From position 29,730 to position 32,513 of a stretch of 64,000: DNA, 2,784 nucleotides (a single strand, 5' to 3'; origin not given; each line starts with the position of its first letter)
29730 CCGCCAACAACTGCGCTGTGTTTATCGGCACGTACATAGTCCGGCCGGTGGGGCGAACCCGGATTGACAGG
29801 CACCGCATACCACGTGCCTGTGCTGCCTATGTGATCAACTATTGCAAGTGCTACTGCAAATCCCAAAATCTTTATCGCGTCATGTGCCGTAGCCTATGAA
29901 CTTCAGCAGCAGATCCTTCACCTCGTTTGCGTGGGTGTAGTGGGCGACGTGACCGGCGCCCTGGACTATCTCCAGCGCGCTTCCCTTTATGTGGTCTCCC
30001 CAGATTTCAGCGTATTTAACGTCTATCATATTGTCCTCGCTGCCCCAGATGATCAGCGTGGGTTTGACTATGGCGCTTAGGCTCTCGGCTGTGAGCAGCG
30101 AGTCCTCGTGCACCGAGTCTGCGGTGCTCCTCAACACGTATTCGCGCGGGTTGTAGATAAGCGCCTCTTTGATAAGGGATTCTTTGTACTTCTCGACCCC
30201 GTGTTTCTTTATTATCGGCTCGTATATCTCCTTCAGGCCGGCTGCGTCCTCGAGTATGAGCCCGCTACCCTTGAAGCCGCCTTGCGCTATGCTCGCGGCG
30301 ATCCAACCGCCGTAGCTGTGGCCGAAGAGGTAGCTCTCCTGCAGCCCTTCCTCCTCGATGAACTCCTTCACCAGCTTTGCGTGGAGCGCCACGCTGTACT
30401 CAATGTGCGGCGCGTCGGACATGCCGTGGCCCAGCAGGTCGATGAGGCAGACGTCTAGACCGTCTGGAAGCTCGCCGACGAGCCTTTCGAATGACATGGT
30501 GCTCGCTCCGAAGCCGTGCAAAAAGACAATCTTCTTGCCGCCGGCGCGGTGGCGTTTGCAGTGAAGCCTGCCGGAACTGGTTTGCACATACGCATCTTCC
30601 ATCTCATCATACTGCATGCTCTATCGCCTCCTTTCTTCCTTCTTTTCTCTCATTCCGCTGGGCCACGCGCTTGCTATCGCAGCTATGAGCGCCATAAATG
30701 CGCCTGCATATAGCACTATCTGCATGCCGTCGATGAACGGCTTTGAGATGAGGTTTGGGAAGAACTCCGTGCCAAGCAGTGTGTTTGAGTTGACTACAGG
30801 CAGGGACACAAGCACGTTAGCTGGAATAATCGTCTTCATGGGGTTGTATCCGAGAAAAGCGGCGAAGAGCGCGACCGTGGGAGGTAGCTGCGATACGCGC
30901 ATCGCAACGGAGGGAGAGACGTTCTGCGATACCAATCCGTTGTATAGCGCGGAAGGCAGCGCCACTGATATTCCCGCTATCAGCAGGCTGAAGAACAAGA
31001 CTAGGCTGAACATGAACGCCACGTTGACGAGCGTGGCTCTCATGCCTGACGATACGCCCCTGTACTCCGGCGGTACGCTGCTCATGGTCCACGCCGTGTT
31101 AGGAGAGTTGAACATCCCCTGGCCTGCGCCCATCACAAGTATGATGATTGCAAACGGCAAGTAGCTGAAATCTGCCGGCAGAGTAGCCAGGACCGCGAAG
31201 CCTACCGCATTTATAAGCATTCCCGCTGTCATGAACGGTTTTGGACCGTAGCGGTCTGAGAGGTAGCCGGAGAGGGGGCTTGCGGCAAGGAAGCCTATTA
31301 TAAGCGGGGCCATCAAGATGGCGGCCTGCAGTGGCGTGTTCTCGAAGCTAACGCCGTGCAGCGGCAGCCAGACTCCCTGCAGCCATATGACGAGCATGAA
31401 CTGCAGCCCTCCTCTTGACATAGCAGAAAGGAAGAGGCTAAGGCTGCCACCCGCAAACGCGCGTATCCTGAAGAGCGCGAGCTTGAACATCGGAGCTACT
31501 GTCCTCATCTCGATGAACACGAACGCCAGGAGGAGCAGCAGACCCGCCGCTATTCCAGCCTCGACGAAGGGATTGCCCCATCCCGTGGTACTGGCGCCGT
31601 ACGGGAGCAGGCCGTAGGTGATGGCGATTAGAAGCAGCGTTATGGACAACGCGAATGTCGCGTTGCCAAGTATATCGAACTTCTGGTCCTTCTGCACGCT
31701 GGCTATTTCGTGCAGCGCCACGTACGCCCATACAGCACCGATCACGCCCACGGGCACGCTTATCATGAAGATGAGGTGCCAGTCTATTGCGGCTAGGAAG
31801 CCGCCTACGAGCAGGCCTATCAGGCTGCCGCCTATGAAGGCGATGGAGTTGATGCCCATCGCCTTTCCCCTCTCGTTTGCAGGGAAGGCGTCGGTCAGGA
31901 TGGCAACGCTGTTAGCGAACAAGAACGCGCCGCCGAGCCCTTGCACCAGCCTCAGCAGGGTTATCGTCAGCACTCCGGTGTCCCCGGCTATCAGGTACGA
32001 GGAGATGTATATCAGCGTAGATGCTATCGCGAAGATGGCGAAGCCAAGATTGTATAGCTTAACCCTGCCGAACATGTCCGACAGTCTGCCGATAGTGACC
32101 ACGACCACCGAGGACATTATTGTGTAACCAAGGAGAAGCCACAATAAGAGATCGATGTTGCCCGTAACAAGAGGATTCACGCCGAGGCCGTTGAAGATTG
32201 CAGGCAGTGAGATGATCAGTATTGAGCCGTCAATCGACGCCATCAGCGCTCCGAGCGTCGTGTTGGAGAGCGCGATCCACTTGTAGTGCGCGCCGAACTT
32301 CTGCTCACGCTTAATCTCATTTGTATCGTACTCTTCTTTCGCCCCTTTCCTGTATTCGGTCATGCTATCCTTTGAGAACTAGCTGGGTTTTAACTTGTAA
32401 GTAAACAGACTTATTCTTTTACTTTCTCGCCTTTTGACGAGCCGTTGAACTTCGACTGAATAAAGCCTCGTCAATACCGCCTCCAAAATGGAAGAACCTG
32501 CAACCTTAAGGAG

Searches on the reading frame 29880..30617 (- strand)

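Call 25: search_protein_families(library=pfam, max_evalue=0.01, proteins=[window:29880-30617:-])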
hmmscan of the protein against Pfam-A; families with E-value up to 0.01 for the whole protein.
window:29880-30617:- (245 aa): 5 families
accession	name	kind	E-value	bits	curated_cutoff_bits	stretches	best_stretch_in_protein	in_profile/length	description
PF00561.26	Abhydrolase_1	-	1.9e-23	83.8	25.8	2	30-111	3-87/245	alpha/beta hydrolase fold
PF12697.13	Abhydrolase_6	-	1.2e-17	65.8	26.3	1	30-233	1-214/217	Alpha/beta hydrolase family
PF12146.15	Hydrolase_4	-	1.8e-12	47.5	27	1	29-113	6-96/239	Serine aminopeptidase, S33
PF00975.26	Thioesterase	-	2.2e-07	31.8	26.4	1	30-112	3-85/226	Thioesterase domain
PF05728.18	UPF0227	-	0.0028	18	21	1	29-151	1-116/187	Uncharacterised protein family (UPF0227)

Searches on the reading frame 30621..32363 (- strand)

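Call 9: search_protein_families(library=pfam, max_evalue=0.001, proteins=[window:30621-32363:-])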
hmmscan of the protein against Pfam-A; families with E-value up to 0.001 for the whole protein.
window:30621-32363:- (580 aa): 2 families
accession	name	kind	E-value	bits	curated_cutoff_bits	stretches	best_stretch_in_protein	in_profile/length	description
PF07690.21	MFS_1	-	9.6e-42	143.6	33.4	1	36-452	2-345/347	Major Facilitator Superfamily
PF00083.30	Sugar_tr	-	7.2e-05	22.3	22.3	0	346-460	47-161/452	Sugar (and other) transporter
